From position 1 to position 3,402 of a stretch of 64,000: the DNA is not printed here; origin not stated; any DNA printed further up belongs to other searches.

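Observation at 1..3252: Hidden >1080 aa secreted Cys-rich protein gene at the window edge (absent from ORF track), translationally coupled to a Ca-binding repeat protein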

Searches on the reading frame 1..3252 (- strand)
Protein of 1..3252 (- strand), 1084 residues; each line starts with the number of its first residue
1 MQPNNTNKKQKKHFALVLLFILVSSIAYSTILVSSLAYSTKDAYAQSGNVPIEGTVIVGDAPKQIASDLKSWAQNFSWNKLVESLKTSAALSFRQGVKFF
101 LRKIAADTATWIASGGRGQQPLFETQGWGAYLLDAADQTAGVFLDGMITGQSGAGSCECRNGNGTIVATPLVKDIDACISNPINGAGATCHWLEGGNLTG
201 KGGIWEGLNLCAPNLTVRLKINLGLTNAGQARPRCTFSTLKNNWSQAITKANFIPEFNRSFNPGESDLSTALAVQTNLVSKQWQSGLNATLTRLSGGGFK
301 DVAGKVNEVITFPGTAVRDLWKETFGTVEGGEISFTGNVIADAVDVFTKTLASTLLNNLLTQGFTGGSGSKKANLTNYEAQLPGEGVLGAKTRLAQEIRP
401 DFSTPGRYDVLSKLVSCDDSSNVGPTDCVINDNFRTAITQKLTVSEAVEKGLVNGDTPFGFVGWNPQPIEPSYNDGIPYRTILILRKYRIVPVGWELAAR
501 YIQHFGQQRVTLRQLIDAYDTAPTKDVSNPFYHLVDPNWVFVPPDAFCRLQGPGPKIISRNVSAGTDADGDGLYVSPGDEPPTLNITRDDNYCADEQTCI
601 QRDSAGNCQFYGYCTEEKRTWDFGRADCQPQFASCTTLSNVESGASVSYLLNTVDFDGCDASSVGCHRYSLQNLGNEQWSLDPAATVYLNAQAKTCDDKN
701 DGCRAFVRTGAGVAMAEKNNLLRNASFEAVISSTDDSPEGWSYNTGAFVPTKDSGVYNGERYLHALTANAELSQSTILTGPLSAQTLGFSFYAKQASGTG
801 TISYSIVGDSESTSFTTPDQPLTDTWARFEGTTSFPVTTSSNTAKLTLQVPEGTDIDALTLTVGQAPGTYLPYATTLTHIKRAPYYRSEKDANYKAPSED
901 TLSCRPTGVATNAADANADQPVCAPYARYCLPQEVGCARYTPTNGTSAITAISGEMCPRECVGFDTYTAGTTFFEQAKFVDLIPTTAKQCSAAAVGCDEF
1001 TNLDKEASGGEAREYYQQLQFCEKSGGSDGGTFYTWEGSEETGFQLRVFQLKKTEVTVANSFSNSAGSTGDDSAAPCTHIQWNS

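Call 5: search_protein_families(library=pfam, proteins=[window:1-3252:-], max_evalue=0.01)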
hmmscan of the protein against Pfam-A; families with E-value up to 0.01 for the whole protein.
window:1-3252:- (1084 aa): 0 families
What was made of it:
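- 628..1098 (-): CBM4/CBM22-like beta-sandwich 1, aa 719-875. The window copy gives no Pfam hit (call 5).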

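Call 7: search_protein_families(library=ncbifam, proteins=[window:1-3252:-], max_evalue=1)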
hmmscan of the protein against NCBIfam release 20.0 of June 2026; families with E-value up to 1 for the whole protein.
window:1-3252:- (1084 aa): 0 families

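Call 8: search_solved_structures(query=window:1-3252:-, max_evalue=1)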
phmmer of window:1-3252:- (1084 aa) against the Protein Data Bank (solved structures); distinct sequences matched with E-value up to 1: 1.
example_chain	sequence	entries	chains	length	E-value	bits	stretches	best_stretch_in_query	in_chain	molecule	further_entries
2mab_A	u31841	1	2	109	0.03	15.3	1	260-344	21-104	ACINIFORM SPIDROIN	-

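Call 9: find_homologous_proteins(query=window:1-3252:-, max_evalue=0.001)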
Query window:1-3252:- (1084 aa): 14 proteins with E <= 0.001 among 8000 candidates.
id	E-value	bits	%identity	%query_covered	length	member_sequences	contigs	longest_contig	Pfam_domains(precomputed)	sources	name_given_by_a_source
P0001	0.0e+0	2512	100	100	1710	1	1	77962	-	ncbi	ncbi:MAG: hypothetical protein WC817_04510, partial [Patescibacteria group bacterium]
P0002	1.4e-115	406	36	61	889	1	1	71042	-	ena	-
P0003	5.9e-113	397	33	58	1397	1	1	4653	-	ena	-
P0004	1.4e-107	379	33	61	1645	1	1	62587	-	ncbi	ncbi:MAG: hypothetical protein AB1352_00985 [Patescibacteria group bacterium]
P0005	1.2e-103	366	30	68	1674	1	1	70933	PF02018.24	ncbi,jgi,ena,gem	ncbi:MAG: carbohydrate binding domain-containing protein [Patescibacteria group bacterium]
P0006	1.3e-98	349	32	60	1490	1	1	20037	-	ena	-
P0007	1.6e-96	342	31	58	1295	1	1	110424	-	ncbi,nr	ncbi:MAG: hypothetical protein PHT40_01995, partial [Patescibacteria group bacterium]|nr:hypothetica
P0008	6.4e-93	331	32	56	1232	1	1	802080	PF02018.24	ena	-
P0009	7.1e-81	291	31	48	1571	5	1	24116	PF02018.24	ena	-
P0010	9.8e-78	280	30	69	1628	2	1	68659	-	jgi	jgi:hypothetical protein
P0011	8.2e-76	274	32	54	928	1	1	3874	-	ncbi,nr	ncbi:MAG: NHL repeat-containing protein, partial [Candidatus Kerfeldbacteria bacterium]|nr:NHL repea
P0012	3.1e-70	255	27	67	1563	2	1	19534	PF02018.24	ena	-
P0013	5.9e-69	251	32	57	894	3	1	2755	-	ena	-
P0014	5.9e-68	248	28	74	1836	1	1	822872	PF02018.24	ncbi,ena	-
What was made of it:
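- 1..3252 (-): 5' 37% (aa 1-1084) of a gene for a giant secreted protein. It runs off the window and also off the source contig. 100% identical to P0001 (call 9).
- Checked: The translation is 100% identical to P0001, a 1710 aa 'partial' NCBI protein from a 77,962 bp Patescibacteria contig (call 9).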

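Call 12: search_protein_families(library=pfam, proteins=[P0001, P0004, P0005, P0012, P0014], max_evalue=0.1)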
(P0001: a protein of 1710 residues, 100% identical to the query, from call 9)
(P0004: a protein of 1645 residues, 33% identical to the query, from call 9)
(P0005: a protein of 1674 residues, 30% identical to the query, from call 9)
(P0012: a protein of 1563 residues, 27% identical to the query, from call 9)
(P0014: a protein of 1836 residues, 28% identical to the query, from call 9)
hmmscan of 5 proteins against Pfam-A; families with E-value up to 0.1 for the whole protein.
P0001 (1710 aa): 2 families
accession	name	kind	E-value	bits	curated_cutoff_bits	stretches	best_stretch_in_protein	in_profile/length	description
PF04863.19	EGF_alliinase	-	0.017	15.9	25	0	1317-1341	9-33/55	Alliinase EGF-like domain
PF11163.13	DUF2947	-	0.08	13.3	25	0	1078-1106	89-117/152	Protein of unknown function (DUF2947)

P0004 (1645 aa): 1 family
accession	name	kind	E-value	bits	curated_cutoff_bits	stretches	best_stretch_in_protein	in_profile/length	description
PF02018.23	CBM_4_9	-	5.1e-05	24.1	25.9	1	1074-1189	3-125/136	Carbohydrate binding domain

P0005 (1674 aa): 1 family
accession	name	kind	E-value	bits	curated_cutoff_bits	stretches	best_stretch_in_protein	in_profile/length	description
PF02018.23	CBM_4_9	-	3.6e-08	34.3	25.9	1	1102-1227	3-130/136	Carbohydrate binding domain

P0012 (1563 aa): 1 family
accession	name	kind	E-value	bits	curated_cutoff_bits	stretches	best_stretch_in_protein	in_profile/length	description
PF02018.23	CBM_4_9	-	7.5e-07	30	25.9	1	1068-1164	3-112/136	Carbohydrate binding domain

P0014 (1836 aa): 1 family
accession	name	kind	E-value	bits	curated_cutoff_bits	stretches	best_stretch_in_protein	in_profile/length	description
PF02018.23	CBM_4_9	-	1.1e-05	26.3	25.9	1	1288-1393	3-111/136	Carbohydrate binding domain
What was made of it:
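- On CBM_4_9 (PF02018) / CBM4-22 jelly-roll modules: No PF02018 hit for the window fragment or P0001 (calls 5, 12).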

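Call 13: find_encoding_contigs(protein=P0001, flank=10000, max_places=4)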
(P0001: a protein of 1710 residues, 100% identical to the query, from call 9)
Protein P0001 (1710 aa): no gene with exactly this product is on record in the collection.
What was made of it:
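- Tried and rejected: P0001 has no retrievable contig (call 13) and is itself truncated.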

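Call 15: find_encoding_contigs(protein=P0004, flank=8000, max_places=2)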
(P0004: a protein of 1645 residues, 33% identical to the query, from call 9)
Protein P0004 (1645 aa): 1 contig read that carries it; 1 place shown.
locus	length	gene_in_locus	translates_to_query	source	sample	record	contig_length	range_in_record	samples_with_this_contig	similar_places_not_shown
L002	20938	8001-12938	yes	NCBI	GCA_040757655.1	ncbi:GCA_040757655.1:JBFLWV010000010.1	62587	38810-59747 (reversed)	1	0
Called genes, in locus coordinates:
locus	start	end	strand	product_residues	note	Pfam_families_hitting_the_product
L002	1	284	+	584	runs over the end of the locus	PF09852:DUF2079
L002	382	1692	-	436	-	PF23446:LysM1_NFP_LYK (faint), PF23473:LysM3_LYK4_5, PF01476:LysM, PF01551:Peptidase_M23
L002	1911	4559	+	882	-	PF00133:tRNA-synt_1, PF09334:tRNA-synt_1g, PF13603:tRNA-synt_1_2, PF00133:tRNA-synt_1, PF08264:Anticodon_1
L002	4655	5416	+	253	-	PF01300:Sua5_yciO_yrdC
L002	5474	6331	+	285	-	PF00398:RrnaAD, PF13847:Methyltransf_31 (weak), PF13649:Methyltransf_25 (weak)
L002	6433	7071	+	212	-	-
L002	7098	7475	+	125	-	PF05635:23S_rRNA_IVP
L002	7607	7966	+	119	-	-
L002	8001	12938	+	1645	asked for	-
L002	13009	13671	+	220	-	-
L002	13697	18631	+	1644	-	-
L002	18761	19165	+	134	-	PF05635:23S_rRNA_IVP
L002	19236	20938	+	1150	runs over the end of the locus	-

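Call 16: find_encoding_contigs(protein=P0014, flank=8000, max_places=2)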
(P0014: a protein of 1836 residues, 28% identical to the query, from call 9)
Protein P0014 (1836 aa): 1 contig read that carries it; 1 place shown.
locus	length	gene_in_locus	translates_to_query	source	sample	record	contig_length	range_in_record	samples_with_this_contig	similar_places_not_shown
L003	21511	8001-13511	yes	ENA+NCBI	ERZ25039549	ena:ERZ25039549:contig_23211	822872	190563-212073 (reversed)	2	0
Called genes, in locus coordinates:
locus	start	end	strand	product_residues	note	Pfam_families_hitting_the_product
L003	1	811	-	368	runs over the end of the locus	PF01476:LysM, PF23446:LysM1_NFP_LYK (faint), PF23473:LysM3_LYK4_5 (weak), PF01476:LysM, PF01551:Peptidase_M23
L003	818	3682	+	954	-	PF00133:tRNA-synt_1, PF09334:tRNA-synt_1g, PF13603:tRNA-synt_1_2, PF00133:tRNA-synt_1, PF08264:Anticodon_1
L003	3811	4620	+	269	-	PF01734:Patatin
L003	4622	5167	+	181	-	PF01300:Sua5_yciO_yrdC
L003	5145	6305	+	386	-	PF07690:MFS_1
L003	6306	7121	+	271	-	PF00398:RrnaAD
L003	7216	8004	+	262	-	PF18884:TSP3_bac (faint)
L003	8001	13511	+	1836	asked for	PF02018:CBM_4_9 (weak)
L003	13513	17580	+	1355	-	PF00041:fn3 (faint), PF16656:Pur_ac_phosph_N (faint), PF14870:PSII_BNR (weak), PF17957:Big_7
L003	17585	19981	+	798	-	PF16656:Pur_ac_phosph_N (weak), PF00041:fn3 (faint)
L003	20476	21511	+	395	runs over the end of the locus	-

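Call 82: search_protein_families(library=phrogs, proteins=[window:1-3252:-], max_evalue=0.01)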
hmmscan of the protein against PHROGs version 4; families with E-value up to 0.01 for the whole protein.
window:1-3252:- (1084 aa): 0 families

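Call 103: search_protein_families(library=pfam, proteins=[L002:19236-20938:+], max_evalue=0.01)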
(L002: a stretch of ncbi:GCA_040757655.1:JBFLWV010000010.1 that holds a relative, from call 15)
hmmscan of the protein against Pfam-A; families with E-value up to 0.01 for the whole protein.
L002:19236-20938:+ (567 aa): 1 family
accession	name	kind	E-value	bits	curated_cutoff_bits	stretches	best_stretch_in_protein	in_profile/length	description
PF13851.11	GAS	-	0.0099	15.7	32.3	0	491-562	45-116/200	Growth-arrest specific micro-tubule binding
